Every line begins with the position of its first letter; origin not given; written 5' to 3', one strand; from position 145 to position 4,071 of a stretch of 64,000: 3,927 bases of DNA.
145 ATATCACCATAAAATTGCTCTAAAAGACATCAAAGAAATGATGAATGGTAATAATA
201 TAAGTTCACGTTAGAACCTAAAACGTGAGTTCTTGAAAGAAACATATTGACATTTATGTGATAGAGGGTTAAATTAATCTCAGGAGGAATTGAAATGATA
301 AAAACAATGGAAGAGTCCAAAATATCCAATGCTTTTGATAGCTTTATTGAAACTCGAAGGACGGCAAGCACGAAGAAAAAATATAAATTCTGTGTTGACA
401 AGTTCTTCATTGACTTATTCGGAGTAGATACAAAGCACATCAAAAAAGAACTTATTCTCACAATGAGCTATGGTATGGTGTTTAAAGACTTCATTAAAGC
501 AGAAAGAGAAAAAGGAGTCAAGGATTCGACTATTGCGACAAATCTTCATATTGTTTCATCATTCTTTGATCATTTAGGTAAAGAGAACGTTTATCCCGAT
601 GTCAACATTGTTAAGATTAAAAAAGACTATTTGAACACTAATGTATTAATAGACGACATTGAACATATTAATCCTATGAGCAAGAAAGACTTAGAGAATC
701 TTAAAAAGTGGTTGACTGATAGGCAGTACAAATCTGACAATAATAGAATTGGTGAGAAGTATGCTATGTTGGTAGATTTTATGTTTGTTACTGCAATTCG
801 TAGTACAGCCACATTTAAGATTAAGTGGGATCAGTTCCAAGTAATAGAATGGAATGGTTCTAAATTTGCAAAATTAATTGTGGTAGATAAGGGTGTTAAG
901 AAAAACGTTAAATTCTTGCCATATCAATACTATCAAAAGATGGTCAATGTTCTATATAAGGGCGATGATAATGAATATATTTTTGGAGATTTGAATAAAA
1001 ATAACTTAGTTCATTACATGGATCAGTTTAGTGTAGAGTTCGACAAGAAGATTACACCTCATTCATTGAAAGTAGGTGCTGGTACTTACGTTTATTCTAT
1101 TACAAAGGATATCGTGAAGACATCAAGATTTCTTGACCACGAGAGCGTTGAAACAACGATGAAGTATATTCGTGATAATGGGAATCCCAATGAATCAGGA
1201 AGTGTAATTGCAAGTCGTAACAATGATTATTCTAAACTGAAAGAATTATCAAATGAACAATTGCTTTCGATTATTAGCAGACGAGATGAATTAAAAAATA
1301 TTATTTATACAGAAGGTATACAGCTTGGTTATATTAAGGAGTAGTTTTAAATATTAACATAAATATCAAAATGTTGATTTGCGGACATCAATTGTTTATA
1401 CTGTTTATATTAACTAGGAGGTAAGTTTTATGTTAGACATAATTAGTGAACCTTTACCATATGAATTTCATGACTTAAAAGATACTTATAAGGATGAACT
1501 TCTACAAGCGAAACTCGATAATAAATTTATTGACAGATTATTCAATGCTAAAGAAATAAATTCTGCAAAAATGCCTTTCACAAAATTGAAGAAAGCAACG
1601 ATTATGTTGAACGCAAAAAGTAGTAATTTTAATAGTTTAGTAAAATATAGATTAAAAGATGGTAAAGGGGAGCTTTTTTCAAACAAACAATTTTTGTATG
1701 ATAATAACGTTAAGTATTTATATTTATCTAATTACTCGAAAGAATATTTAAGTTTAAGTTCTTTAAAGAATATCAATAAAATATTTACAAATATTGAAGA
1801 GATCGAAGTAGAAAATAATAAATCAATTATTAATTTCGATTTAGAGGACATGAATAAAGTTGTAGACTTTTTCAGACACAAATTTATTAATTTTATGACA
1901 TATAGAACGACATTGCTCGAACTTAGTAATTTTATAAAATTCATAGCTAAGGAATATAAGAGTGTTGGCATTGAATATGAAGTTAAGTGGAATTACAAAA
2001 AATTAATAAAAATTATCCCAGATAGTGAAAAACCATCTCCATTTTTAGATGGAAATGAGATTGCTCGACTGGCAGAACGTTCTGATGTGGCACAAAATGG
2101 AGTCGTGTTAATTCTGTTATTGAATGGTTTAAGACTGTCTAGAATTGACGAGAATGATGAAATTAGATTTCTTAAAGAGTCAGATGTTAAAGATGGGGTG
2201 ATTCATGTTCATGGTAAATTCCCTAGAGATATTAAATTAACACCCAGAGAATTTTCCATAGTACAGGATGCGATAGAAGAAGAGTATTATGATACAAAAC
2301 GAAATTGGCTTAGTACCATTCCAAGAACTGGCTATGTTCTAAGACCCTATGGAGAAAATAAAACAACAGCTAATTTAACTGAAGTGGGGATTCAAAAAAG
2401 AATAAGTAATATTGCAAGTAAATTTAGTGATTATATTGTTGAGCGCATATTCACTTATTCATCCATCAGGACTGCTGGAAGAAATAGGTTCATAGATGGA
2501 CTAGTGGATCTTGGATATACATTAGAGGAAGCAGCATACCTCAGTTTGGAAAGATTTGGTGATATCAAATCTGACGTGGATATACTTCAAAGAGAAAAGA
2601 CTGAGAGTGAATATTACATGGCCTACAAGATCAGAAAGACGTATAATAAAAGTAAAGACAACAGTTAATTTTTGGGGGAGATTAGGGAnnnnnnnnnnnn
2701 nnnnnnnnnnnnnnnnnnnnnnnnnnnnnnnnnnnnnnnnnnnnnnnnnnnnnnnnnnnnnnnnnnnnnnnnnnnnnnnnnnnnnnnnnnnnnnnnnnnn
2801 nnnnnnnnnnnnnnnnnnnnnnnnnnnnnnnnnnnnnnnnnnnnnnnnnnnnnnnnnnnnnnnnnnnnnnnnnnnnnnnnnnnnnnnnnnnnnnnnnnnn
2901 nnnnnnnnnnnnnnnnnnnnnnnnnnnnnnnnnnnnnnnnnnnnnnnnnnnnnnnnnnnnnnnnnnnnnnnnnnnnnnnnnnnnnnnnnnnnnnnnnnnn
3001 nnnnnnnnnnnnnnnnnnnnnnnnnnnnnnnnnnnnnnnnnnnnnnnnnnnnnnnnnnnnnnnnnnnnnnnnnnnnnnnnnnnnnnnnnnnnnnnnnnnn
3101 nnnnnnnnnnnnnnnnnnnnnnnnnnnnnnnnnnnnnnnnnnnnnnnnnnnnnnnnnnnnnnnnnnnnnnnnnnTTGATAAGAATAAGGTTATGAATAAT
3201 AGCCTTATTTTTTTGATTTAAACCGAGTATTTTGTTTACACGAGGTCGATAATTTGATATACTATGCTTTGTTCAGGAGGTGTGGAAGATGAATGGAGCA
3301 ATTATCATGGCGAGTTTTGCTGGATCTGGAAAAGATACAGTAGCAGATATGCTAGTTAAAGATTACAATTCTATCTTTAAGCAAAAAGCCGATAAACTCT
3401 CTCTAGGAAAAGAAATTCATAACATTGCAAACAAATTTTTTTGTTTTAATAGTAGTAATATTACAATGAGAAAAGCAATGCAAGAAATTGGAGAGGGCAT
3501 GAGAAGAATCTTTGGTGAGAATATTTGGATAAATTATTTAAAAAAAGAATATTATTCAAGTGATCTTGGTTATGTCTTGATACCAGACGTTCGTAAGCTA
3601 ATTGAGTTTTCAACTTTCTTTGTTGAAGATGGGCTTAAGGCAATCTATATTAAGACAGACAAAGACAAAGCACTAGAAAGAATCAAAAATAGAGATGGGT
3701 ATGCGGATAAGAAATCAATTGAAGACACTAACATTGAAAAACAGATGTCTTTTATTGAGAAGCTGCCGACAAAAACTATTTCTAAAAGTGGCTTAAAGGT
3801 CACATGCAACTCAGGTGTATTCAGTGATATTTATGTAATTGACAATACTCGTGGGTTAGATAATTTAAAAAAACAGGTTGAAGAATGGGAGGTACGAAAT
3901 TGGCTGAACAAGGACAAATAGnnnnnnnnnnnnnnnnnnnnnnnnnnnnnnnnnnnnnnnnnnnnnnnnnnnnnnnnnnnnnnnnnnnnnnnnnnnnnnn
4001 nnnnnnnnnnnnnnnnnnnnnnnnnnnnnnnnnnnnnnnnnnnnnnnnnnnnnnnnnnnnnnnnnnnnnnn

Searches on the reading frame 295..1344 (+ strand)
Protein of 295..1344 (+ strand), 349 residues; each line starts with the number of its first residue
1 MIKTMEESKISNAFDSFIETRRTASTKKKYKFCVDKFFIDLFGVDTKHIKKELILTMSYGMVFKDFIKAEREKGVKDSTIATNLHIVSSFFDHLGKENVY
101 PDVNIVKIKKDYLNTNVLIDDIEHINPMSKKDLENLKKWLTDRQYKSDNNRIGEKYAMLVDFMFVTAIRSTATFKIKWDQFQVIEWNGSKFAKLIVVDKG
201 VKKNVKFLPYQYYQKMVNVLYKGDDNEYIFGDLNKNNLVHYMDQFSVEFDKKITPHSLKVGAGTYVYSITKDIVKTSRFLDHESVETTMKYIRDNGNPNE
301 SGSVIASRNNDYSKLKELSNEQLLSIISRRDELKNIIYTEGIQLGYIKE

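Call 19: search_protein_families(library=pfam, proteins=[window:295-1344:+], max_evalue=0.001)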
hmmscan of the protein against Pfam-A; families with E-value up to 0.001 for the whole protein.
window:295-1344:+ (349 aa): 1 family
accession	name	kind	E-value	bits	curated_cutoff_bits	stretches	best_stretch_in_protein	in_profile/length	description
PF00589.27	Phage_integrase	-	4.2e-08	33.6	27.1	1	153-295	21-169/172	Phage integrase family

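Call 63: find_encoding_contigs(protein=window:295-1344:+, flank=10000, max_places=3)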
Protein window:295-1344:+ (349 aa): 2 contigs read that carry it; 2 places shown.
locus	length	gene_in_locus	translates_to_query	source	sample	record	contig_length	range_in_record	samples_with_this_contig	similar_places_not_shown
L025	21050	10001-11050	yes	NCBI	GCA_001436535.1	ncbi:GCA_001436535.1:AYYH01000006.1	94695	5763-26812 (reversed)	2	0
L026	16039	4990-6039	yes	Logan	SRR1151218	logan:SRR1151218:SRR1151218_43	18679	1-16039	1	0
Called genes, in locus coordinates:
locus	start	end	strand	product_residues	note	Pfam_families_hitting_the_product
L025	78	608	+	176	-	-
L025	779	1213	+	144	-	-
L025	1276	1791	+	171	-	-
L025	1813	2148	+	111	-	-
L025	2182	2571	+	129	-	-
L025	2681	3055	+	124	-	-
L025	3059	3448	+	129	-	-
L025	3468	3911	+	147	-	-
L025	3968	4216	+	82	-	-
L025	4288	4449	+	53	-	-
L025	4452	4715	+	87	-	-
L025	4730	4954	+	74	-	-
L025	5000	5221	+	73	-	-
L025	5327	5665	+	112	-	-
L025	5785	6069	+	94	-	PF05015:HigB-like_toxin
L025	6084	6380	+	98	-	PF01381:HTH_3 (weak)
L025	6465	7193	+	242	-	-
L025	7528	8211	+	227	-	-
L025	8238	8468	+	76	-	-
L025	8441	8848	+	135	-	-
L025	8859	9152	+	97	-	-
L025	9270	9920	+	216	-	-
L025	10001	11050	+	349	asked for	PF00589:Phage_integrase (weak)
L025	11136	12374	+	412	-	-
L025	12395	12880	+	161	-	-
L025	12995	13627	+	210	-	PF21448:DNMK (faint)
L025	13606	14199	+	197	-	-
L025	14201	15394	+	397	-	-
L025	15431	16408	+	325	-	PF13479:AAA_24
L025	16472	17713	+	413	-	-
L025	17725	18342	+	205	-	PF26927:Phage_SPbeta_YorH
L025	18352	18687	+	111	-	-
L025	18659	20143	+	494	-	-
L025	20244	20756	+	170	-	-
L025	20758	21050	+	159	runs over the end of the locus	-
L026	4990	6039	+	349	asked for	PF00589:Phage_integrase (weak)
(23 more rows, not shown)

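Call 77: find_related_loci(query=L025:78-605:+, collection=viral_contigs, flank=10000)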
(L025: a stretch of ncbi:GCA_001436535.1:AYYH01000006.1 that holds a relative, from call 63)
Query L025:78-605:+ (176 aa) in viral_contigs; peptide patterns used: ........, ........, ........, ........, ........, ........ (x = any residue, [..] = any of these).
14 stretches matched a pattern, but none encodes a relative of the query by tblastn (E <= 1e-3).

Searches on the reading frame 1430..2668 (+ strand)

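Call 19: search_protein_families(library=pfam, proteins=[window:1430-2668:+], max_evalue=0.001)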
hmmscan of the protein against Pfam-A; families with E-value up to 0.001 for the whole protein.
window:1430-2668:+ (412 aa): 1 family
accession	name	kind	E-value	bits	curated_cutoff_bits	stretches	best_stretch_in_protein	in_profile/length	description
PF22822.1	MrpR_N_CB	-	0.00013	23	27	1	89-171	1-76/79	MrpR, N-terminal core-binding domain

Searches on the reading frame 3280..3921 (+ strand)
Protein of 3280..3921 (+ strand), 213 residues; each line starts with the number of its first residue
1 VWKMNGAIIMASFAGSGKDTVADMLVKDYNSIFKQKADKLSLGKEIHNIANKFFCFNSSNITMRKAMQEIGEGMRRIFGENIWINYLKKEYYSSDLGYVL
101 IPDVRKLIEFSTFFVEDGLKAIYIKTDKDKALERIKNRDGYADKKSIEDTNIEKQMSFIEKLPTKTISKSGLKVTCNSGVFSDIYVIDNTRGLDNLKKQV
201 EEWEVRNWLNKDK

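Call 10: search_protein_families(library=pfam, proteins=[window:3280-3921:+], max_evalue=0.001)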
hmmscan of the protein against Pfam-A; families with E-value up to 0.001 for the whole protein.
window:3280-3921:+ (213 aa): 1 family
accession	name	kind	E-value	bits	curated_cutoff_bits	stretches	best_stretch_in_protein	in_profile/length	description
PF21448.3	DNMK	-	2.7e-07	30.9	27.1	1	44-129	112-199/232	Deoxynucleotide monophosphate kinase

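Call 31: search_protein_families(library=phrogs, proteins=[window:3280-3921:+], max_evalue=0.001)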
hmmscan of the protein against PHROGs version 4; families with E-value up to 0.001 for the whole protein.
window:3280-3921:+ (213 aa): 2 families
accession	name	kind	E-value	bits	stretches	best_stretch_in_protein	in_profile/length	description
phrog_139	-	other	1.3e-21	78.4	1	7-203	85-259/342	deoxynucleoside monophosphate kinase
phrog_31701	-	unknown function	0.00022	22.4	1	3-33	10-41/89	-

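Call 44: search_protein_families(library=ncbifam, proteins=[window:3280-3921:+], max_evalue=0.01)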
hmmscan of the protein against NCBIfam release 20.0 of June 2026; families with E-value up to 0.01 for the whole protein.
window:3280-3921:+ (213 aa): 0 families
